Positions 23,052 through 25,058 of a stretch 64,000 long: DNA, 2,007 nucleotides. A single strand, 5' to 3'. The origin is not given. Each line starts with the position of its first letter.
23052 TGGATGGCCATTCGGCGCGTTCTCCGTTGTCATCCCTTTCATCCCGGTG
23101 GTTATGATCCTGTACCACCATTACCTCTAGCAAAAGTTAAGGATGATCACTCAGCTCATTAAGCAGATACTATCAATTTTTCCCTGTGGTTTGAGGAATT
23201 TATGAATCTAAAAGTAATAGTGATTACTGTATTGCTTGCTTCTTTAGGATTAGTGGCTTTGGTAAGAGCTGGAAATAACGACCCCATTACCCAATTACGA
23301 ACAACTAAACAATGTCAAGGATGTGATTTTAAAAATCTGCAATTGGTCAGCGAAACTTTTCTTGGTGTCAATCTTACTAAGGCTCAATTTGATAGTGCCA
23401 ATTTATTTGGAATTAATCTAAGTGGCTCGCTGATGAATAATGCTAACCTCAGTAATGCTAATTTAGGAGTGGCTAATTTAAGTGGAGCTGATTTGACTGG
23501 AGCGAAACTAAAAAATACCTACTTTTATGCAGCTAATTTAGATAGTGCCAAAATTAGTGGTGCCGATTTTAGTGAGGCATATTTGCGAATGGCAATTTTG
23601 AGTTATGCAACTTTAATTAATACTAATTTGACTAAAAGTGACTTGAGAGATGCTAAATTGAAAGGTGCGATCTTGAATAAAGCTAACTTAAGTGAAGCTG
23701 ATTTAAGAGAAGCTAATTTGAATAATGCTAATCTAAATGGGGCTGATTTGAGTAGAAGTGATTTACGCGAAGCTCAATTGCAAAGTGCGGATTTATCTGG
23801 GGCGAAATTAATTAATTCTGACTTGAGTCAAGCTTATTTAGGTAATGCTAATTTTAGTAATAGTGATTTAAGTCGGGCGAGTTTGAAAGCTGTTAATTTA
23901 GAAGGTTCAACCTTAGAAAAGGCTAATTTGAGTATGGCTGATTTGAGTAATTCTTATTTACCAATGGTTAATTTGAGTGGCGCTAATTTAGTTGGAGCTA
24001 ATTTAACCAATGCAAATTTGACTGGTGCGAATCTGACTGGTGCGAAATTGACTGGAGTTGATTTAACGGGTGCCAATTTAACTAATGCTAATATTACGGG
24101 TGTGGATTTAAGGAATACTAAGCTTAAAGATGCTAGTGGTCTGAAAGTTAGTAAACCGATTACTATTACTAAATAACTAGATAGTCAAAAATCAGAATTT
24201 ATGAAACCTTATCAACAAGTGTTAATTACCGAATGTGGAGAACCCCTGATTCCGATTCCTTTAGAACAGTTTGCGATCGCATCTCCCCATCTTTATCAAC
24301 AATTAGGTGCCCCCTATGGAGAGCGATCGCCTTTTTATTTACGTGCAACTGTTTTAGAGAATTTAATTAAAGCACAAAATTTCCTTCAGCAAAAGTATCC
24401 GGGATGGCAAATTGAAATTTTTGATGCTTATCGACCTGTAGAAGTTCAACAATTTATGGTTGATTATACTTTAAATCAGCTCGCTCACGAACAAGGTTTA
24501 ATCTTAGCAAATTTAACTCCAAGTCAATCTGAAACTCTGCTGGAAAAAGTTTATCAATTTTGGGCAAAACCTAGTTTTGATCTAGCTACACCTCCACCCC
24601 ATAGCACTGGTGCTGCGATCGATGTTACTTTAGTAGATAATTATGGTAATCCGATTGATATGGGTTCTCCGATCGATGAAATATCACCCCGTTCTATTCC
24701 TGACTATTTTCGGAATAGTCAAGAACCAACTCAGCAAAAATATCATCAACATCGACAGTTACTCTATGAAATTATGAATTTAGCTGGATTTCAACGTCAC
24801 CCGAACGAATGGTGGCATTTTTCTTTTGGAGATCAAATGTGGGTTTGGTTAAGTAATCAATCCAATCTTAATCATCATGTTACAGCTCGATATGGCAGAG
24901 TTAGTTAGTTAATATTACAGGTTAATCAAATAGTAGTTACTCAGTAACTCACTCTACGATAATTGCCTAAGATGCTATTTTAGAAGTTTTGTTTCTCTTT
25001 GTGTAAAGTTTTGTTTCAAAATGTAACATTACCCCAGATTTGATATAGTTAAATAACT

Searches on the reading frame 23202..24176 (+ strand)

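Call 23: search_protein_families(library=pfam, proteins=[window:23202-24176:+], max_evalue=0.001)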
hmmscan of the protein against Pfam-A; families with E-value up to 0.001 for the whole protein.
window:23202-24176:+ (324 aa): 6 families
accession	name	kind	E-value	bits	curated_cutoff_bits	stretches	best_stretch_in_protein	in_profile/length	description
PF00805.28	Pentapeptide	-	4.7e-70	231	20.2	7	271-310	1-40/40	Pentapeptide repeats (8 copies)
PF13599.13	Pentapeptide_4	-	1.5e-33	115.1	38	4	167-243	2-78/78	Pentapeptide repeat region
PF13576.12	Pentapeptide_3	-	4.3e-25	88.1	27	1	264-306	2-47/48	Pentapeptide repeats (9 copies)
PF25296.1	Decapeptide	-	3e-10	40.3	45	0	128-192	7-71/74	Decapeptide repeat region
PF05264.16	CfAFP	-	7e-05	23.3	25.9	0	215-300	25-106/137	Choristoneura fumiferana antifreeze protein (CfAFP)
PF03120.22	DNA_ligase_OB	-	0.00045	20.5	32.9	0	226-247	21-42/79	NAD-dependent DNA ligase OB-fold domain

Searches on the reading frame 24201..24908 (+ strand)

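Call 23: search_protein_families(library=pfam, proteins=[window:24201-24908:+], max_evalue=0.001)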
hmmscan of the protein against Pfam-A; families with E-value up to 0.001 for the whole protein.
window:24201-24908:+ (235 aa): 1 family
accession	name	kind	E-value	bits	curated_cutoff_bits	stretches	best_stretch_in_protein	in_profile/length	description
PF01427.22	Peptidase_M15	-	2.1e-38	132.6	27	1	28-225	4-196/199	D-ala-D-ala dipeptidase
